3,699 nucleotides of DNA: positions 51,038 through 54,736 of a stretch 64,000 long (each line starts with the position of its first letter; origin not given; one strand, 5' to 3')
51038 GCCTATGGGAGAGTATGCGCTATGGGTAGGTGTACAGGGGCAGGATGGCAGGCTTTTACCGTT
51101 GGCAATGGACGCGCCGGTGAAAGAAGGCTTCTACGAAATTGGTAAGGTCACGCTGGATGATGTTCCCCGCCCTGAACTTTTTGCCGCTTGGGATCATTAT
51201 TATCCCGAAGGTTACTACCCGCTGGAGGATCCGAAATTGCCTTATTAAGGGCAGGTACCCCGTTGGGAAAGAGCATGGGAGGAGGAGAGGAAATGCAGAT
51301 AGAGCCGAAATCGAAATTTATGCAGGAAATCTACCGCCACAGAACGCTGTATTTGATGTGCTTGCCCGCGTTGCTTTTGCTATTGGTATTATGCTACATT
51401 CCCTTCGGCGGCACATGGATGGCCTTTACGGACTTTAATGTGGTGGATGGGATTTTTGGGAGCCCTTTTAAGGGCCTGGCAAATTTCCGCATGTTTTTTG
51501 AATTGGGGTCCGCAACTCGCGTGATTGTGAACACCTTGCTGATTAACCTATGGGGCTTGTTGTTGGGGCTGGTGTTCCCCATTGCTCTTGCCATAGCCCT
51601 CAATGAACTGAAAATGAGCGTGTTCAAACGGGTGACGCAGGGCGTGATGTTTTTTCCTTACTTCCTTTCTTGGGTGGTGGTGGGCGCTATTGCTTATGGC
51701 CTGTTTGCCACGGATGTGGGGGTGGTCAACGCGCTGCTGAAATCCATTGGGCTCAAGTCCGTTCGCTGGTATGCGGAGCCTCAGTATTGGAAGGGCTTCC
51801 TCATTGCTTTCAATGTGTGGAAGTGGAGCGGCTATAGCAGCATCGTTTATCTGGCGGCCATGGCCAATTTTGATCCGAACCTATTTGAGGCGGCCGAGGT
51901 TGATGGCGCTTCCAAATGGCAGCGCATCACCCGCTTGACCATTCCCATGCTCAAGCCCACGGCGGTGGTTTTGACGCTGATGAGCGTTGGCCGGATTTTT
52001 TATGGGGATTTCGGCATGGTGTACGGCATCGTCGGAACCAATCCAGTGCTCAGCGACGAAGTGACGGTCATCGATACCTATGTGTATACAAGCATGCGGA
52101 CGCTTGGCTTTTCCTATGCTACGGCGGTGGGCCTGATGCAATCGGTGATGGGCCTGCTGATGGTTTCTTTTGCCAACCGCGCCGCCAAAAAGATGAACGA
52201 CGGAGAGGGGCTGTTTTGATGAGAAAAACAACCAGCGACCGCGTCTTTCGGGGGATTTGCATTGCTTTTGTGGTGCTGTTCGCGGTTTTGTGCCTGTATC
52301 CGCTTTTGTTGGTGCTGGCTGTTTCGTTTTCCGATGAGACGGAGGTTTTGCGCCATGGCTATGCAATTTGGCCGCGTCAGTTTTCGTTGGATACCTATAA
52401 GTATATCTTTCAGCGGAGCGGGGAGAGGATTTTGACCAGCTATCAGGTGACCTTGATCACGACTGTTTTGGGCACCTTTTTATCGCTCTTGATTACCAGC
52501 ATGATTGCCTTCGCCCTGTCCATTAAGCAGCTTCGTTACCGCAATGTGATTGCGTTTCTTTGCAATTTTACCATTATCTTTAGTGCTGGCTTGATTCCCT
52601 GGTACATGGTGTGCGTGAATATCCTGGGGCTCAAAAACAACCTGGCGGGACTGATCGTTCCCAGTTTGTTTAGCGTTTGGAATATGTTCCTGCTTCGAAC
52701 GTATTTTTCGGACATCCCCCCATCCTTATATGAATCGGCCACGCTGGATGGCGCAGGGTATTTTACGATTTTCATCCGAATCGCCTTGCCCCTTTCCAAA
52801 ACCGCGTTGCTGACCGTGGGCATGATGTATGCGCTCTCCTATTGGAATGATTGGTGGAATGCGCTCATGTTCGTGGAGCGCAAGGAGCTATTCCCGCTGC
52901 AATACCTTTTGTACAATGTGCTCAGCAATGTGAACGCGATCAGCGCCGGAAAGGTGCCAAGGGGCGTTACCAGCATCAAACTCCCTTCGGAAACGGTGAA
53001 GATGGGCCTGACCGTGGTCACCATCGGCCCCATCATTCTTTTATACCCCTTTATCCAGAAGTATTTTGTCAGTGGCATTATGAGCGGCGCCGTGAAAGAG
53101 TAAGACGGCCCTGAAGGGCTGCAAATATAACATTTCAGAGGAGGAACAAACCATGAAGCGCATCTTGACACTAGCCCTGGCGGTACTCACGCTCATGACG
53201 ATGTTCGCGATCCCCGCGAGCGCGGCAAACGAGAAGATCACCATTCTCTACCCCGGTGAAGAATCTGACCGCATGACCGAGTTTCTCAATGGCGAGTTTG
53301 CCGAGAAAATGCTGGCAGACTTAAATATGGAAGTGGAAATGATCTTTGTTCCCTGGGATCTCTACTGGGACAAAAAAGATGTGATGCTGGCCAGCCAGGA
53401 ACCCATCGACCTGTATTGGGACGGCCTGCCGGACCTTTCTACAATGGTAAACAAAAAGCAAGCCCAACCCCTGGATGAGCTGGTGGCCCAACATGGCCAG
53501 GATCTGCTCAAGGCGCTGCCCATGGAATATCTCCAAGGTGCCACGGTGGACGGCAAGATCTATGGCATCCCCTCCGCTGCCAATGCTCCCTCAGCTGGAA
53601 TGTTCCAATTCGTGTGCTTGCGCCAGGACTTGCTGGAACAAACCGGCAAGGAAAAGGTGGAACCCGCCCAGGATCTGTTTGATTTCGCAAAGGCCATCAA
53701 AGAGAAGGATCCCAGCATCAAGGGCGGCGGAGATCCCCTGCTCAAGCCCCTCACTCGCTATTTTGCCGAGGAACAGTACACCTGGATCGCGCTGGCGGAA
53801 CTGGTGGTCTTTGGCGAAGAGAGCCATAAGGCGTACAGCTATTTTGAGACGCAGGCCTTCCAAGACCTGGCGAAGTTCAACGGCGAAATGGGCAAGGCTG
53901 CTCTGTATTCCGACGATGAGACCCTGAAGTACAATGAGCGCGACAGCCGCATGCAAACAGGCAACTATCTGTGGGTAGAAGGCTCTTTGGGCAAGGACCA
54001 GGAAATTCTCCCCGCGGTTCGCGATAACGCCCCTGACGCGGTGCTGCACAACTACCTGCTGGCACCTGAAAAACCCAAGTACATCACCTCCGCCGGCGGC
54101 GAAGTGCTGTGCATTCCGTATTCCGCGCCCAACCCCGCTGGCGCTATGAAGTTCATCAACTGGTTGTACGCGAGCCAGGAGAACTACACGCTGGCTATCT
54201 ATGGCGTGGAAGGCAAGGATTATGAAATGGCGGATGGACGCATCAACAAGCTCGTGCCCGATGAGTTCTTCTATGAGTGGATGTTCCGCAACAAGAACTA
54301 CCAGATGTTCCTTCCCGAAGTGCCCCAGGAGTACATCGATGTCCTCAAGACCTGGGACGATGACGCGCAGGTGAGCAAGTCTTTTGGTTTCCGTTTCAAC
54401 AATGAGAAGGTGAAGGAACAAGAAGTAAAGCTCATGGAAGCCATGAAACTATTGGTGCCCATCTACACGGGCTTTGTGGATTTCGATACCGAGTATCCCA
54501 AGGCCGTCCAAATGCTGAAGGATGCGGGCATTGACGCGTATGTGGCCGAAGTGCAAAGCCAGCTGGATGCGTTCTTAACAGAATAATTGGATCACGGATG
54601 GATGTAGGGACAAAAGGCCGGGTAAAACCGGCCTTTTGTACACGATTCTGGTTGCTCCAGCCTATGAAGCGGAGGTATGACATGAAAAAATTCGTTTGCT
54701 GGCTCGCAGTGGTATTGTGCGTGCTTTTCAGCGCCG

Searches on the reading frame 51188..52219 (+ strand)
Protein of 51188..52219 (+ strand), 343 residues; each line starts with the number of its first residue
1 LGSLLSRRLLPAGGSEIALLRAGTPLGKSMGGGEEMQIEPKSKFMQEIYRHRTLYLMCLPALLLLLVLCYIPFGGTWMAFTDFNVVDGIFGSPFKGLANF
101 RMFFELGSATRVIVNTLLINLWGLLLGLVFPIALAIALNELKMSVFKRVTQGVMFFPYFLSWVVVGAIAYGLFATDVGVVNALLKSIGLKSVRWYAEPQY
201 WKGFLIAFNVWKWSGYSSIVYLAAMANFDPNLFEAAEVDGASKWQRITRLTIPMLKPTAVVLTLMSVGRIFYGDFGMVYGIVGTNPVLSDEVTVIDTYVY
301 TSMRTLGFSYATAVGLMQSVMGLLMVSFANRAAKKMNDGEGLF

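Call 44: search_protein_families(library=pfam, proteins=[window:51188-52219:+], max_evalue=0.00001)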
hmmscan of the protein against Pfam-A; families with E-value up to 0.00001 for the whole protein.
window:51188-52219:+ (343 aa): 1 family
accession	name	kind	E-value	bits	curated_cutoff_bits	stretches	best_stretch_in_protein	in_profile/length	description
PF00528.27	BPD_transp_1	-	3.8e-13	50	26.4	1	132-336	4-182/184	Binding-protein-dependent transport system inner membrane component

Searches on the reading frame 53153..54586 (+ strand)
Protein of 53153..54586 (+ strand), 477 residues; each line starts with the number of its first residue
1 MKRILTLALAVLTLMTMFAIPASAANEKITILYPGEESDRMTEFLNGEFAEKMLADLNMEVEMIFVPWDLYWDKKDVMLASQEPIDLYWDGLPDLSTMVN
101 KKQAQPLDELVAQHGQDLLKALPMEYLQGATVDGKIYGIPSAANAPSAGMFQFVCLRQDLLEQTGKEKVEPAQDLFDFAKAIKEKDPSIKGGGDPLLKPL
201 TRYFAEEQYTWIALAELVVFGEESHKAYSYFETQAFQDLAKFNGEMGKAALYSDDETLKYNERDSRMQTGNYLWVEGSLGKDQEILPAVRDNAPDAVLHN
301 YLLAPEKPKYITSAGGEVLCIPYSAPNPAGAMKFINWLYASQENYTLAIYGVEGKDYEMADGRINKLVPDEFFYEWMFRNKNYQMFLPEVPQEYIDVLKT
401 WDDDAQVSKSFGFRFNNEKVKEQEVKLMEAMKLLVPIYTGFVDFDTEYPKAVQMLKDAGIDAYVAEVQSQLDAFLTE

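Call 44: search_protein_families(library=pfam, proteins=[window:53153-54586:+], max_evalue=0.00001)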
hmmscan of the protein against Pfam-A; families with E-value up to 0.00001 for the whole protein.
window:53153-54586:+ (477 aa): 3 families
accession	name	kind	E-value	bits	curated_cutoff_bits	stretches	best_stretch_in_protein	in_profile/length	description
PF13416.11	SBP_bac_8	-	5.3e-14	53.1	27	1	57-345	10-249/279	Bacterial extracellular solute-binding protein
PF12010.13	DUF3502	-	1.4e-12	48.3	24.4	1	410-475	2-68/69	Domain of unknown function (DUF3502)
PF01547.30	SBP_bac_1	-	3e-07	31.2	26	1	60-342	25-304/307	Bacterial extracellular solute-binding protein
